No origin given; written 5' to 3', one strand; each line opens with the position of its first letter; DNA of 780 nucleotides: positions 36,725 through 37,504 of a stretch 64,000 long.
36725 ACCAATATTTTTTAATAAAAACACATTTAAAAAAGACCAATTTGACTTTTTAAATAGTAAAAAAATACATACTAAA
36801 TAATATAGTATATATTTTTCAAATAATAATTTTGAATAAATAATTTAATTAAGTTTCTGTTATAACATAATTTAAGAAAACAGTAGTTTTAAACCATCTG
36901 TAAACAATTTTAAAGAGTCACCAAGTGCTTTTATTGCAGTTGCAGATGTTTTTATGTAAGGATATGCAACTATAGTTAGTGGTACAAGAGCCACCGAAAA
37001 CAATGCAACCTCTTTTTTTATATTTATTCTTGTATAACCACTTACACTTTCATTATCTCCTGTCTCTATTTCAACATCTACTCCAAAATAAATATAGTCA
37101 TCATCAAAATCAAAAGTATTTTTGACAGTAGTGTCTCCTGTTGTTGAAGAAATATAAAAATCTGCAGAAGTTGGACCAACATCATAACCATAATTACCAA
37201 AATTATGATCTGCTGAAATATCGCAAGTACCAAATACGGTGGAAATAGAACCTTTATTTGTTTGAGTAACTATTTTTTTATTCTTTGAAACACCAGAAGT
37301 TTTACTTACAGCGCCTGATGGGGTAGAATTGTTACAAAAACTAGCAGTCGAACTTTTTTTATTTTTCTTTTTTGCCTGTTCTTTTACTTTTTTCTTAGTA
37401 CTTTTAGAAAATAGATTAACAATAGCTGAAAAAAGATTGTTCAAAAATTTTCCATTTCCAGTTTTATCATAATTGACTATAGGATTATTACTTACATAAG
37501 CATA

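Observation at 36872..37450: Unrecognised 192-aa C-terminal toxin domain with a hydrophobic, amphipathic tail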

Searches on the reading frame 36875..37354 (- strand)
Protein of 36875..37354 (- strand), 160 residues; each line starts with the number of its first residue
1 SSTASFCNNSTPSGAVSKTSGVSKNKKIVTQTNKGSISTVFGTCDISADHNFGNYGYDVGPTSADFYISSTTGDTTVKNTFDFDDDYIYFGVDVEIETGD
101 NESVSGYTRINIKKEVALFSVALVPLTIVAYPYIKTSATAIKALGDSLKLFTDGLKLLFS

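Call 15: find_related_loci(query=window:36875-37354:-, collection=genome_contigs, flank=10000)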
Query seq(160 aa) (160 aa) in genome_contigs; peptide patterns used: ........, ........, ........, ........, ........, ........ (x = any residue, [..] = any of these).
144 stretches matched a pattern, but none encodes a relative of the query by tblastn (E <= 1e-3).

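Call 23: search_protein_representatives(protein=window:36875-37354:-)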
Query: 160 residues. Proteins with E-value up to 0.001 (for the whole library): 8; up to 1e-10: 4; up to 1e-30: 0. The best 8 are listed.
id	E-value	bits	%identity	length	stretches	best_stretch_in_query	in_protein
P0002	2.1e-29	118.7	51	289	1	2-130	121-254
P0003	7.3e-27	110.4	44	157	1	6-152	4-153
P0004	1.3e-13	67.5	37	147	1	17-147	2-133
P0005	4.6e-12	62.4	32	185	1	12-153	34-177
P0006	5.1e-08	49.3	32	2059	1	17-147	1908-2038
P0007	9.1e-08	48.5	28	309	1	23-146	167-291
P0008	5.5e-05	39.4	28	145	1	35-134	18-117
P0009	3.2e-04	37.0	27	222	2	31-136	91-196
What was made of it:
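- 36875..37354 (-): Family-specific 160-aa CT domain, belonging to a toxin-tip family with no match in the libraries searched. 8 homologues in 1.84 billion representatives (call 23).
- Checked: Eight homologues were found at E 2e-29 to 3e-4 (call 23).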

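Call 26: find_homologous_proteins(query=A1, max_evalue=1)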
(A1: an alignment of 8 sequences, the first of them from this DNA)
Query A1 (8 sequences) (160 aa, profile of the alignment): 2 proteins with E <= 1 among 4356 candidates.
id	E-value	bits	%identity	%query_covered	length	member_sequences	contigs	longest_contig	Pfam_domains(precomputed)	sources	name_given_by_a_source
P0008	2.7e-41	159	27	60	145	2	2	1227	-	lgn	-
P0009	2.7e-40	156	26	60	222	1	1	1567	-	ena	-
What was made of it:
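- Tried and rejected: With profile A1 it returned only P0008 and P0009 (call 26).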

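Call 27: search_solved_structures(query=A1, max_evalue=10)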
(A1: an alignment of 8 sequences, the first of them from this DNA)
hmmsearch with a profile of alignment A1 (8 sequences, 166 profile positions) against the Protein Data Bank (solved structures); distinct sequences matched with E-value up to 10: 1.
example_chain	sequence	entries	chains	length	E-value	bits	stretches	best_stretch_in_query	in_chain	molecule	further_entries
8ztq_A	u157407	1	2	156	0.13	15.3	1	33-74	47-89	Nitrogen fixation protein NifU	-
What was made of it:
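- On Tse5-CT-like pore-forming RHS tips: Profile A1 finds no PDB chain (best E 0.13, NifU) (call 27).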

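Call 30: find_encoding_contigs(protein=P0006, flank=8000)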
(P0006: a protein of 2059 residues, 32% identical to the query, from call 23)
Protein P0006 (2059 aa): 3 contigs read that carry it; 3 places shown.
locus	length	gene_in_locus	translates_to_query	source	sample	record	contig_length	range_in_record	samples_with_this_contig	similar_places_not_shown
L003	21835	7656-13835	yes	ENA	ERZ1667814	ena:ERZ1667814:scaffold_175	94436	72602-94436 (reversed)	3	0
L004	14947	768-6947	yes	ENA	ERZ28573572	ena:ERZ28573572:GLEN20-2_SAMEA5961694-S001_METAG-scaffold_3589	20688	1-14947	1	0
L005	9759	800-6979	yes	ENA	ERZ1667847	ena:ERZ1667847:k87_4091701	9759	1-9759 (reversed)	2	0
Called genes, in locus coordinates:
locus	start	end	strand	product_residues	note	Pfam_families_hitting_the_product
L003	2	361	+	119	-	?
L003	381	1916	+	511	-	-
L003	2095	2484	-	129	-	-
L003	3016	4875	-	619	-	-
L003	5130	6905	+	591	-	PF01381:HTH_3 (weak)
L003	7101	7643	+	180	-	PF21939:Gp10_C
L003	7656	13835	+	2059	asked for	PF05593:RHS_repeat (faint), PF25023:TEN_YD-shell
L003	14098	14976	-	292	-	-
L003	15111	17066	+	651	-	-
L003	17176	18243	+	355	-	-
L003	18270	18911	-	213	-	-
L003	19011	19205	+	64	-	-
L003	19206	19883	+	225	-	PF02661:Fic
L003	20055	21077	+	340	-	PF00438:S-AdoMet_synt_N, PF02772:S-AdoMet_synt_M, PF02773:S-AdoMet_synt_C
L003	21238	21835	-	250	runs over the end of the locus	-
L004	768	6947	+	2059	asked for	PF05593:RHS_repeat (faint), PF25023:TEN_YD-shell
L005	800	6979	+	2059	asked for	PF05593:RHS_repeat (faint), PF25023:TEN_YD-shell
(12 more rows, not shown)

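Call 33: find_encoding_contigs(protein=P0002, flank=8000)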
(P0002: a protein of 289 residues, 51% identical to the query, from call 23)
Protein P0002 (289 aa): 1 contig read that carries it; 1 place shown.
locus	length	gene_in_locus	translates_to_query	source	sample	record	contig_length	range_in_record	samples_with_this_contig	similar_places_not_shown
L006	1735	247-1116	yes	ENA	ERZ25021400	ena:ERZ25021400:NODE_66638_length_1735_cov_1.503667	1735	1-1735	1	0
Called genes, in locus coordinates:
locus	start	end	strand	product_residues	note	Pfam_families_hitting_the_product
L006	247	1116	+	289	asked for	-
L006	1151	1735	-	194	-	?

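Call 34: find_encoding_contigs(protein=P0003, flank=8000)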
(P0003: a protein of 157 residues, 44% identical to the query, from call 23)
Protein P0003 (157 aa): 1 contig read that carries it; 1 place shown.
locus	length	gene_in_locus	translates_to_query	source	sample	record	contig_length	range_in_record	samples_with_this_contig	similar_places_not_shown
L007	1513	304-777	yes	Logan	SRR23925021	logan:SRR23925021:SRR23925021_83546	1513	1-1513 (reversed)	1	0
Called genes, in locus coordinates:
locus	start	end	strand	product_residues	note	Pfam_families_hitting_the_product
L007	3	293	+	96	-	?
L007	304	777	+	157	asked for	-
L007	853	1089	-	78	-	PF12844:HTH_19 (weak), PF01381:HTH_3 (weak), PF13443:HTH_26 (weak)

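Call 35: find_encoding_contigs(protein=P0005, flank=8000)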
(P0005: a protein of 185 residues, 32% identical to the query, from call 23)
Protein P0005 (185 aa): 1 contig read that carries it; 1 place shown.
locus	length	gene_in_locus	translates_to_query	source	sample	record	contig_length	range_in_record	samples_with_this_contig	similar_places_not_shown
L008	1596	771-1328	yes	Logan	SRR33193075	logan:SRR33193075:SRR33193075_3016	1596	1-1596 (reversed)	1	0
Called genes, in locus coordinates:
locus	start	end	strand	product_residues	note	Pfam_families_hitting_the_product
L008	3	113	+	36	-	?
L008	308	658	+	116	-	-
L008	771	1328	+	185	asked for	-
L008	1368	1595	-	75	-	?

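Call 39: predict_structure(alignment_id=A1)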
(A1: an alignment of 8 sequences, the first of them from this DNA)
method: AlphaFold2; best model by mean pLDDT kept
length: 160 residues; sequences in the alignment: 8
mean_pLDDT: 63.0   pTM: 0.59
mean pLDDT of the five models: 63.0, 62.3, 62.3, 61.6, 61.2
residues with pLDDT >= 90: 0; 70-90: 73; 50-70: 37; < 50: 50
segments of 3 or more residues with pLDDT < 50: 1-5, 117-160
pLDDT, mean of each block of 10 residues (from residue 1): 46 61 80 76 73 75 72 79 69 79 78 57 43 36 42 41
secondary structure, 60 per line:
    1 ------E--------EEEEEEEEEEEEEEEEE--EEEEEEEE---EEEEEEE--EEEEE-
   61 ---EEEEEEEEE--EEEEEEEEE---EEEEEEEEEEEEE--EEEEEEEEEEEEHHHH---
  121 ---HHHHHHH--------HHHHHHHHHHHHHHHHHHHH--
elements in order: E16-32 E35-42 E46-52 E55-59 E64-72 E75-83 E87-99 E102-113 H114-117 H124-130 H139-158
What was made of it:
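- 37016..37309 (-): Predicted eight-strand up-and-down antiparallel beta region. Its C-terminal ~70 aa are the conserved core, which is acidic (net about -9). Invariant residues are G, T, K and Y only. AF2 with A1: strands at 16-113, block pLDDT 61-80 (call 39).
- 36875..36943 (-): C-terminal amphipathic helix, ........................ AF2 predicts a helix here at low confidence (call 39).
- The AF2 model is only moderate (mean pLDDT 63) and the tail is below 50 (call 39). The core is also the only confidently modelled part (call 39).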

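Call 41: find_encoding_contigs(protein=P0007, flank=8000)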
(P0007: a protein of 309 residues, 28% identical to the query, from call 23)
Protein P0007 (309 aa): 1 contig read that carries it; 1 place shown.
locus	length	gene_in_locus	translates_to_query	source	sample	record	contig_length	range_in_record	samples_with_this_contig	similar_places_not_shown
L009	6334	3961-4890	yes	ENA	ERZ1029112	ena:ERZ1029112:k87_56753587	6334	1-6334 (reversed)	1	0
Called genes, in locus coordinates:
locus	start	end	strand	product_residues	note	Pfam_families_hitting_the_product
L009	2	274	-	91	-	?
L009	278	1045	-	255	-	PF22945:LEM-3_GIY-YIG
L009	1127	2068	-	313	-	PF04536:TPM_phosphatase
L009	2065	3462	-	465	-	PF24460:DUF7575 (faint)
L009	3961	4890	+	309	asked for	-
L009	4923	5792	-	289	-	-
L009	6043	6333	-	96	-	?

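Call 42: find_encoding_contigs(protein=P0004, flank=8000)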
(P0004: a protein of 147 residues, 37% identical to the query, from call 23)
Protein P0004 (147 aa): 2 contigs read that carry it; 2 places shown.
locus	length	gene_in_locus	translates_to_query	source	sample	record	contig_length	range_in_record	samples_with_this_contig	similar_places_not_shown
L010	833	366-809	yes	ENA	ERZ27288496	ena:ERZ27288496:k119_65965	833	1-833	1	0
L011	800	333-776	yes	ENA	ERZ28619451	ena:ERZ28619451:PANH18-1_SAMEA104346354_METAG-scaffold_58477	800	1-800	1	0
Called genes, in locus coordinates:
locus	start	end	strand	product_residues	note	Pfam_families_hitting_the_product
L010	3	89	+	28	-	?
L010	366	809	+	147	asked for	-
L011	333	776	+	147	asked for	-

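Call 46: fold_search(model_id=the predicted structure, library=pdb)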
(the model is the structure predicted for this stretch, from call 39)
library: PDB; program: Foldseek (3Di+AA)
matches with E <= 10: 1563; with E <= 0.001: 0
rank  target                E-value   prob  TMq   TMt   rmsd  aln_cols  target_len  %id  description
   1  4pn0_B                7.0e-03  0.75  0.26  0.19  13.6       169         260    8  Structure of S. pombe Pct1 RNA triphosphatase (released 2014-11-12)
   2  8ay7_A                1.1e-02  0.87  0.25  0.23  11.3       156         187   10  X-RAY CRYSTAL STRUCTURE OF THE CsPYL1(V112L, T135L,F137I, T153I, V168A)-iSB7-HAB1 TERNARY COMPLEX (released 2023-03-22)
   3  5mn0_A                1.2e-02  0.75  0.24  0.22  12.6       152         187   10  ABA RECEPTOR FROM CITRUS, CSPYL1 (released 2017-08-02)
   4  8aya_A                1.2e-02  0.75  0.24  0.22  12.2       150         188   10  X-RAY CRYSTAL STRUCTURE OF THE CsPYL1-A10-HAB1 TERNARY COMPLEX (released 2023-03-22)
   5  4fpw_A                1.5e-02  0.90  0.29  0.30  16.5       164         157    4  Crystal Structure of CalU16 from Micromonospora echinospora. Northeast Structural Genomics Consortium Target MiR12. (released 2012-12-12)
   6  4pn0_A                1.7e-02  0.57  0.24  0.18  13.6       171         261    9  Structure of S. pombe Pct1 RNA triphosphatase (released 2014-11-12)
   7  6z82                  1.7e-02  0.77  0.26  0.26  19.6       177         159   10  Thalictrum flavumn Norcoclaurine synthase point mutant in complex with a transition state analoge (released 2020-12-02)
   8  4pn1_C                1.7e-02  0.57  0.26  0.19  14.1       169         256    9  Structure of S. pombe Pct1 RNA triphosphatase in complex with the Spt5 CTD (released 2014-11-12)
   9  5ygv_B                1.8e-02  0.77  0.25  0.24  11.3       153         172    9  Crystal structure of the abscisic acid receptor PYR1 in complex with an antagonist (released 2018-04-18)
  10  5ygv_A                1.8e-02  0.72  0.25  0.24  12.2       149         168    9  Crystal structure of the abscisic acid receptor PYR1 in complex with an antagonist (released 2018-04-18)
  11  4pn1_A                1.8e-02  0.57  0.25  0.18  13.5       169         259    8  Structure of S. pombe Pct1 RNA triphosphatase in complex with the Spt5 CTD (released 2014-11-12)
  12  4pn1_B                1.9e-02  0.51  0.22  0.16  13.7       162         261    9  Structure of S. pombe Pct1 RNA triphosphatase in complex with the Spt5 CTD (released 2014-11-12)
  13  6i3y_C                2.2e-02  0.89  0.30  0.29  16.1       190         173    9  Crystal structure of the human mitochondrial PRELID1K58V-TRIAP1 complex with PS (released 2019-03-20)
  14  5ur6                  2.2e-02  0.69  0.25  0.23  12.8       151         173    8  PYR1 bound to the rationally designed agonist cyanabactin (released 2017-11-22)
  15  4jda_D                2.2e-02  0.69  0.24  0.23  15.2       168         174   12  Complex structure of abscisic acid receptor PYL3 with (-)-ABA (released 2013-07-24)
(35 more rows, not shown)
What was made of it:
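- On START/Bet v 1 helix-grip fold (top Foldseek hits): Best E 7e-3, TM 0.24-0.30, rmsd above 10 Å (call 46).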

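Call 51: find_encoding_contigs(protein=P0008, flank=8000)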
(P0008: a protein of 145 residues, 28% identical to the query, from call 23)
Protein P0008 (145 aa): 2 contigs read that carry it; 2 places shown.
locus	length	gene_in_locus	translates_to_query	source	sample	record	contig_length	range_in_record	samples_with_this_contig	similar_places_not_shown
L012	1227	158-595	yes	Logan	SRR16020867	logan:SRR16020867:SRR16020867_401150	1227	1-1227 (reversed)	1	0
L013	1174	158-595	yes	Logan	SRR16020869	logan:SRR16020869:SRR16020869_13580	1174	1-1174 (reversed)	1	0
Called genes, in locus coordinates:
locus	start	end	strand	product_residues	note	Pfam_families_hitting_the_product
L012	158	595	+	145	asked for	-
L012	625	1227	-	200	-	?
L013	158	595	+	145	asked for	-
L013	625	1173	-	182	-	?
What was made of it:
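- It also occurs free-standing (calls 35, 41, 51).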

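Call 52: find_encoding_contigs(protein=P0009, flank=8000)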
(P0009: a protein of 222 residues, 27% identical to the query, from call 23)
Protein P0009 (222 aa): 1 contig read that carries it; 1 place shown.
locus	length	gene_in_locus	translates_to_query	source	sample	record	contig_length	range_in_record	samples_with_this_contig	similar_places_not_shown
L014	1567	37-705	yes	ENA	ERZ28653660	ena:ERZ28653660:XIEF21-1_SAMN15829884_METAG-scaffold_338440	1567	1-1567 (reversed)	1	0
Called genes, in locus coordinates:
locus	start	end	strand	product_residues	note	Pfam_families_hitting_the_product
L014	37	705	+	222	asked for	-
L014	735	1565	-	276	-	?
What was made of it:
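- A convergent gene encoding TM hairpin(s) plus YcxB-like domain(s) lies 30-260 nt after the CT stop in 6 of 7 informative lineages: the window, L003-5, L006, L008, L009 and L012-14 (calls 30, 33, 35, 41, 51, 52).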

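Call 55: fold_search(model_id=the predicted structure, library=viral)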
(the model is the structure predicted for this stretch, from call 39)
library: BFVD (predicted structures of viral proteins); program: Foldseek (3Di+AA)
matches with E <= 10: 899; with E <= 0.001: 0
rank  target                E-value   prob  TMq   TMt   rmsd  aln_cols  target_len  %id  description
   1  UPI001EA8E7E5         3.8e-03  0.99  0.31  0.13  10.6       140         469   11  (no name look-up for this kind of identifier)
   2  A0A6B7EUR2            1.3e-02  0.35  0.16  0.17  11.8        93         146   15  (no name in the UniProt tables at hand)
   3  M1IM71                2.0e-02  0.91  0.28  0.31  10.2       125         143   15  (no name in the UniProt tables at hand)
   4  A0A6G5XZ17            2.2e-02  0.69  0.23  0.13  16.6       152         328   10  (no name in the UniProt tables at hand)
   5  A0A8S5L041            2.2e-02  0.08  0.12  0.06  21.1       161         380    9  Maturation protein [ssRNA phage SRR6253161_1]
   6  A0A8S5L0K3            2.5e-02  0.11  0.12  0.04  23.5       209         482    7  Maturation protein [ssRNA phage SRR6255746_2]
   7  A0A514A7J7            3.1e-02  0.44  0.21  0.17  10.3       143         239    9  (no name in the UniProt tables at hand)
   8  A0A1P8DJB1            3.1e-02  0.20  0.15  0.11  13.7       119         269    8  (no name in the UniProt tables at hand)
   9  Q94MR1                3.4e-02  0.23  0.15  0.16  12.8       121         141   11  p58 [Myxococcus phage Mx8]
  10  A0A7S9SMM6            3.8e-02  0.77  0.24  0.28  11.9       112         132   12  Uncharacterized protein [Escherichia phage PNJ1809-36]
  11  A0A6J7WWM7            4.5e-02  0.25  0.16  0.15  14.0       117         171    8  Uncharacterized protein [uncultured Caudovirales phage]
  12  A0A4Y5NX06            5.5e-02  0.72  0.28  0.29  15.8       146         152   14  (no name in the UniProt tables at hand)
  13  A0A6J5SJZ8            5.5e-02  0.51  0.25  0.23  15.8       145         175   11  Outer membrane protein beta-barrel [uncultured Caudovirales phage]
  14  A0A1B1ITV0            5.8e-02  0.18  0.15  0.11  11.0       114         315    9  (no name in the UniProt tables at hand)
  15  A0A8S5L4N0            6.5e-02  0.10  0.12  0.06  18.7       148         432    7  Maturation protein [ssRNA phage SRR7976299_6]
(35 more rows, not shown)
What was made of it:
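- On START/Bet v 1 helix-grip fold (top Foldseek hits): The viral set is similar (call 55).
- Fold hits are all insignificant, with TM <= 0.31 (calls 46, 55).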

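Call 57: find_related_loci(query=window:36875-37354:-, collection=metagenome_contigs, flank=6000)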
Query seq(160 aa) (160 aa) in metagenome_contigs; peptide patterns used: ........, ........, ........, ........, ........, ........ (x = any residue, [..] = any of these).
266 stretches matched a pattern, but none encodes a relative of the query by tblastn (E <= 1e-3).

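Call 59: find_related_loci(query=A3, collection=metagenome_contigs, flank=6000)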
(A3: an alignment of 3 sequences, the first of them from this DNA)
Query A3 (160 aa) in metagenome_contigs; peptide patterns used: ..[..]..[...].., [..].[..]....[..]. (x = any residue, [..] = any of these).
197 stretches matched a pattern, but none encodes a relative of the query by tblastn (E <= 1e-3).

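Call 60: find_related_loci(query=A3, collection=viral_contigs, flank=6000)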
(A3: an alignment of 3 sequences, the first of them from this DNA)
Query A3 (160 aa) in viral_contigs; peptide patterns used: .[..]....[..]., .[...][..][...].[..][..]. (x = any residue, [..] = any of these).
229 stretches matched a pattern, but none encodes a relative of the query by tblastn (E <= 1e-3).
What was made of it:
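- Tried and rejected: All found nothing (calls 15, 57, 59, 60).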

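Call 82: search_protein_families(library=pfam, alignment_id=A1, max_evalue=1)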
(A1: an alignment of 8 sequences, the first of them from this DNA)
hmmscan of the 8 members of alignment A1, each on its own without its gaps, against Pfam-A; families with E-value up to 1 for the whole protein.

A. member 1, seq(160 aa): 0 families

B. families by the number of members that match (of 8 scanned): 4 families
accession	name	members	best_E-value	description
PF23262.1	NFD4_C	1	0.0094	NFD4, C-terminal domain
PF14494.11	DUF4436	1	0.029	Domain of unknown function (DUF4436)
PF22504.1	DUF6993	1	0.11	Domain of unknown function (DUF6993)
PF03305.18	Lipoprotein_X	1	0.12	Mycoplasma MG185/MG260 protein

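Call 87: search_protein_families(library=pfam, proteins=[L009:3961-4890:+], max_evalue=0.1)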
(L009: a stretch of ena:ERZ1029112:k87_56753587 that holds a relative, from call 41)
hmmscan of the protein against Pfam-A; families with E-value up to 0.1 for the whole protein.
L009:3961-4890:+ (309 aa): 0 families
